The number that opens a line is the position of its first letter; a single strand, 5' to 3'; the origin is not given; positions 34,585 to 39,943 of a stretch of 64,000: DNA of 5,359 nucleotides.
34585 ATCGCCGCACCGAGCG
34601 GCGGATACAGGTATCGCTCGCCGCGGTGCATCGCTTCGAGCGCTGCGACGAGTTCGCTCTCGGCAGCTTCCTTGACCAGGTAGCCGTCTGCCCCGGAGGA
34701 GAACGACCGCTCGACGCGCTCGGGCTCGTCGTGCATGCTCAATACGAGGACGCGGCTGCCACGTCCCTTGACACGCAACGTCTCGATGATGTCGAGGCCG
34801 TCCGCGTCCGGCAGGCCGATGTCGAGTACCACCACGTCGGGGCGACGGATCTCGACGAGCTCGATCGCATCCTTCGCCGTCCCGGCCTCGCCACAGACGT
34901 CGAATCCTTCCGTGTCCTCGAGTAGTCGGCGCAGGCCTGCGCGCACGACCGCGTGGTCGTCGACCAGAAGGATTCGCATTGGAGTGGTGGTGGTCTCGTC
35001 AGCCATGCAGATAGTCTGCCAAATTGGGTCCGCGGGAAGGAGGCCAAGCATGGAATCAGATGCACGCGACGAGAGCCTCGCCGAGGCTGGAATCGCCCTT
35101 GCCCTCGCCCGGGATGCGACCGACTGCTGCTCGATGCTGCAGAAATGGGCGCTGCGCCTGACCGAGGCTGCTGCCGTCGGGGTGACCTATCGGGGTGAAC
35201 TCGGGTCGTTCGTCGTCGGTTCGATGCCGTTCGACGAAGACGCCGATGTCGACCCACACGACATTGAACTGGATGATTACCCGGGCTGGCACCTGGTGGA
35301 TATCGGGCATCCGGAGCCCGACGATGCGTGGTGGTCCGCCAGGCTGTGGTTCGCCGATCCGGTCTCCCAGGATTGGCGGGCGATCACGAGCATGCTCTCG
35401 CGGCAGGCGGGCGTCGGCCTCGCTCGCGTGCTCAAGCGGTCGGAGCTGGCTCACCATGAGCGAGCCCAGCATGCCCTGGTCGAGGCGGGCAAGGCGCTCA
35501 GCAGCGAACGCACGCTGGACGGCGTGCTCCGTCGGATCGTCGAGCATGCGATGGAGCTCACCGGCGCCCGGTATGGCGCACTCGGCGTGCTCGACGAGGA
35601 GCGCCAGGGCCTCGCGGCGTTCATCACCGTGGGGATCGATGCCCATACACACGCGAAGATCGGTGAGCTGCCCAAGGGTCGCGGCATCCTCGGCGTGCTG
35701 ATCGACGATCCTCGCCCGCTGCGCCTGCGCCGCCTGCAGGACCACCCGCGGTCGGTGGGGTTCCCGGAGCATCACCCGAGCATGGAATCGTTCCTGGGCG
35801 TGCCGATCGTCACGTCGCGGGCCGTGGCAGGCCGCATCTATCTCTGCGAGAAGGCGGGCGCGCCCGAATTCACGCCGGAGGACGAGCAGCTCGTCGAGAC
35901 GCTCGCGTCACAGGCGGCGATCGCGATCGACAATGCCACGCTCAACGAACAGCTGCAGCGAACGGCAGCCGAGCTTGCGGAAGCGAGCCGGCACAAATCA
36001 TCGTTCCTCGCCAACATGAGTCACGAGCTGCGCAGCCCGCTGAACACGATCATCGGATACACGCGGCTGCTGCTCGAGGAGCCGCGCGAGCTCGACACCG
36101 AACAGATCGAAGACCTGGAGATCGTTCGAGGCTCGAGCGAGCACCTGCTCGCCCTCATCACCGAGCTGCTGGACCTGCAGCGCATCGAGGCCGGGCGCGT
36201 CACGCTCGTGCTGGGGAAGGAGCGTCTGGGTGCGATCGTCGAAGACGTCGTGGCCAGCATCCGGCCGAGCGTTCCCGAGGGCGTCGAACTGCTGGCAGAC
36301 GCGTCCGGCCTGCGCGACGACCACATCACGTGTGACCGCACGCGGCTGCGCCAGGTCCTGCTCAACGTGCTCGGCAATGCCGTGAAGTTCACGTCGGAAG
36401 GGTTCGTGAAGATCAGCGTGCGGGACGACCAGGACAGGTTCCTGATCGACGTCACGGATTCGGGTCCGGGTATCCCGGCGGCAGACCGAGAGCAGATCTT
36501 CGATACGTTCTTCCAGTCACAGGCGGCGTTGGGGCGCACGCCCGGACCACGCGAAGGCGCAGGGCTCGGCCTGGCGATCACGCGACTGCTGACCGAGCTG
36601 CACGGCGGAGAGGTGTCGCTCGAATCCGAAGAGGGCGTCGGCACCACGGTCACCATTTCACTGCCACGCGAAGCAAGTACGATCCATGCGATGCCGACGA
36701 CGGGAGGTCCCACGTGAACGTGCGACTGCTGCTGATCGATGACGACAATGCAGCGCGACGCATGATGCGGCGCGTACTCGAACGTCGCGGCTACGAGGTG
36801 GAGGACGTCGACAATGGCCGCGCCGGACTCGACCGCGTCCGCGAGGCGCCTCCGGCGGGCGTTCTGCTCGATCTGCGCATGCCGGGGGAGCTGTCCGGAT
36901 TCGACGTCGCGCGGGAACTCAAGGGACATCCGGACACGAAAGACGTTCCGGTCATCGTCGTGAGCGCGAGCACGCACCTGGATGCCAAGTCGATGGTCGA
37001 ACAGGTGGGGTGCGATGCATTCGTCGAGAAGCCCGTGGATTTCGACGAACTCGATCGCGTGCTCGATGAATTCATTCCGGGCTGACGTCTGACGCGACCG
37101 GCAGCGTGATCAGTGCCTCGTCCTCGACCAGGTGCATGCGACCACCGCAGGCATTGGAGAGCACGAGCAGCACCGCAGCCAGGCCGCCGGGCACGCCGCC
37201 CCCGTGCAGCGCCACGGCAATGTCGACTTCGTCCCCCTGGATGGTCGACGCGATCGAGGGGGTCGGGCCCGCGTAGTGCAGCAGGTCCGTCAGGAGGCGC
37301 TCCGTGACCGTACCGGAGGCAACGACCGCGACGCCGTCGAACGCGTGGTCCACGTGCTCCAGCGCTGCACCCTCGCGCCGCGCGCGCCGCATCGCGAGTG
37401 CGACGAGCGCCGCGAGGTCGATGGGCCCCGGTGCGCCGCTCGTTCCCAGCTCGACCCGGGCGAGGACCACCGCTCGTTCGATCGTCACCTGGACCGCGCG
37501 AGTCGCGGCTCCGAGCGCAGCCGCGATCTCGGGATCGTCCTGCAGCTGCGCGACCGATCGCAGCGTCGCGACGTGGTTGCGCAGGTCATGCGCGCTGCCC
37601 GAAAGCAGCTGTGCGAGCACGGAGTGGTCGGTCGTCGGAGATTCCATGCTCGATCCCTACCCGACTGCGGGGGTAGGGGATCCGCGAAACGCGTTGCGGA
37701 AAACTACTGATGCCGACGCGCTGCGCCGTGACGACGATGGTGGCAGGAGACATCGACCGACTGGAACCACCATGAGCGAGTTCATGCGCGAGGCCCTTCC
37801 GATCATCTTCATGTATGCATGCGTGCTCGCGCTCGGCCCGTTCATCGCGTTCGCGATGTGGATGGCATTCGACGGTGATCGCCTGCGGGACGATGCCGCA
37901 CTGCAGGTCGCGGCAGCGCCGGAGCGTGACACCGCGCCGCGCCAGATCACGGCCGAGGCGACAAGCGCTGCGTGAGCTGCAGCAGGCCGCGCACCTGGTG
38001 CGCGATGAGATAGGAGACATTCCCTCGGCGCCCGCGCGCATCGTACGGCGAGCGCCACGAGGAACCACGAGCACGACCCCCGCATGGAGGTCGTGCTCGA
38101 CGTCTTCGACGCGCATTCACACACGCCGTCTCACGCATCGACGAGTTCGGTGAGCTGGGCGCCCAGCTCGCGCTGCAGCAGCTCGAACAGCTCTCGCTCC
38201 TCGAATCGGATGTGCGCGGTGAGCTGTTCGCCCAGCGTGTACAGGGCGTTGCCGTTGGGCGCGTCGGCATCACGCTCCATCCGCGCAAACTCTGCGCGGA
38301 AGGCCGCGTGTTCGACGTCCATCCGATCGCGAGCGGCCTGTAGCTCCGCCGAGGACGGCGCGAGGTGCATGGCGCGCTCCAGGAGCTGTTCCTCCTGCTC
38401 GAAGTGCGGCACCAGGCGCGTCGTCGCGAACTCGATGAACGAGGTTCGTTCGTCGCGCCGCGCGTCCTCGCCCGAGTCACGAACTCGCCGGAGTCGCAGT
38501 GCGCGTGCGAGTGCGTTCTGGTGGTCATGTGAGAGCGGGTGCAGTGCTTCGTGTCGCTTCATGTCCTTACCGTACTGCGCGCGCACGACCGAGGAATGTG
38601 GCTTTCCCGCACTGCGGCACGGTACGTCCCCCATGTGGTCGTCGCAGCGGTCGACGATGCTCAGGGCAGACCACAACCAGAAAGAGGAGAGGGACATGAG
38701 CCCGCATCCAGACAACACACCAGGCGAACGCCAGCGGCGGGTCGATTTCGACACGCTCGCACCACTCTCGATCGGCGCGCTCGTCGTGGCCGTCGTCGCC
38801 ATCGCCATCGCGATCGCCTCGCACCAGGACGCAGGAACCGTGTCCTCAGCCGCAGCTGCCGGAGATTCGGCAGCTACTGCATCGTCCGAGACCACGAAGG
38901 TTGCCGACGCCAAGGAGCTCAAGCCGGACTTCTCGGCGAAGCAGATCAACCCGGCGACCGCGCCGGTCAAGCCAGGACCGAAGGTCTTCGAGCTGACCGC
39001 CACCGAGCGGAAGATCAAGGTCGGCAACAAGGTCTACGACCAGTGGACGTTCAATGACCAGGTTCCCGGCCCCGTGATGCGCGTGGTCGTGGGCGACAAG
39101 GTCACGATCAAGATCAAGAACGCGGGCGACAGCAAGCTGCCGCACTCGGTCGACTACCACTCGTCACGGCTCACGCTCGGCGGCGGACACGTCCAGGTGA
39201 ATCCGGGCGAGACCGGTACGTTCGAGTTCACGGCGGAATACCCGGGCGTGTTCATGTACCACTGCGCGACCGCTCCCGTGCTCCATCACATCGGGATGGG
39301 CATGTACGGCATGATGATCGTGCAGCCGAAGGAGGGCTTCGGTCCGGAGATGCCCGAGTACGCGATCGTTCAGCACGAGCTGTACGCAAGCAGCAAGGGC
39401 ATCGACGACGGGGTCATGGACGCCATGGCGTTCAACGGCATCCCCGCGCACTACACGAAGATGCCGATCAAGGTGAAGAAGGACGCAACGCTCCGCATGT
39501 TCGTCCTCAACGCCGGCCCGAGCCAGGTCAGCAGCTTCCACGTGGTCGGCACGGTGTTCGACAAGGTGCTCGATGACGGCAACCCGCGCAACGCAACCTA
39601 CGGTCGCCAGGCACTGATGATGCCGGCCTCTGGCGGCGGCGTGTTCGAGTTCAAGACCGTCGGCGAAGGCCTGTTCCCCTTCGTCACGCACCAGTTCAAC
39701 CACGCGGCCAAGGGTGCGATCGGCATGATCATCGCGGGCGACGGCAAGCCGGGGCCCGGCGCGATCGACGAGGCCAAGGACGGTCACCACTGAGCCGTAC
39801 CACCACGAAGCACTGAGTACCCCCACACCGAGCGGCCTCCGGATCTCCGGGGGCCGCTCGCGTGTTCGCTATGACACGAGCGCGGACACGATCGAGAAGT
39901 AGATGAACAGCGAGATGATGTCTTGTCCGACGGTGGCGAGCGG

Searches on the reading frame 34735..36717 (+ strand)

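Call 69: search_protein_families(library=pfam, proteins=[window:34735-36717:+], max_evalue=0.00001)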
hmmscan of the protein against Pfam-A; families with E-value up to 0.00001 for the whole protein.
window:34735-36717:+ (660 aa): 5 families
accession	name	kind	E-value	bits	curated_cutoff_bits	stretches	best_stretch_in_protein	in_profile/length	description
PF02518.31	HATPase_c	-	5.4e-29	101.3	26.4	1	534-646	2-110/111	Histidine kinase-, DNA gyrase B-, and HSP90-like ATPase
PF13185.12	GAF_2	-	8.3e-22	78.3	28.6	1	258-399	1-136/136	GAF domain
PF00512.31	HisKA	-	1.9e-18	66.7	26.9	1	421-487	2-66/66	His Kinase A (phospho-acceptor) domain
PF01590.32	GAF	-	5.4e-16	59.8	22.4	1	261-398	2-133/133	GAF domain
PF13492.12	GAF_3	-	3.2e-08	34.5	27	1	261-400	2-129/129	GAF domain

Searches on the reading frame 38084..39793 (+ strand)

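Call 69: search_protein_families(library=pfam, proteins=[window:38084-39793:+], max_evalue=0.00001)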
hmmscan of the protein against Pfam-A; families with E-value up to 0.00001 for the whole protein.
window:38084-39793:+ (569 aa): 2 families
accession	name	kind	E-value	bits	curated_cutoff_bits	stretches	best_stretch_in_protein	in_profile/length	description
PF07732.21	Cu-oxidase_3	-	7.5e-15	55.5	21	1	308-417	4-118/119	Multicopper oxidase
PF07731.20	Cu-oxidase_2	-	3.2e-13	50.1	20.4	1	370-416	93-136/137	Multicopper oxidase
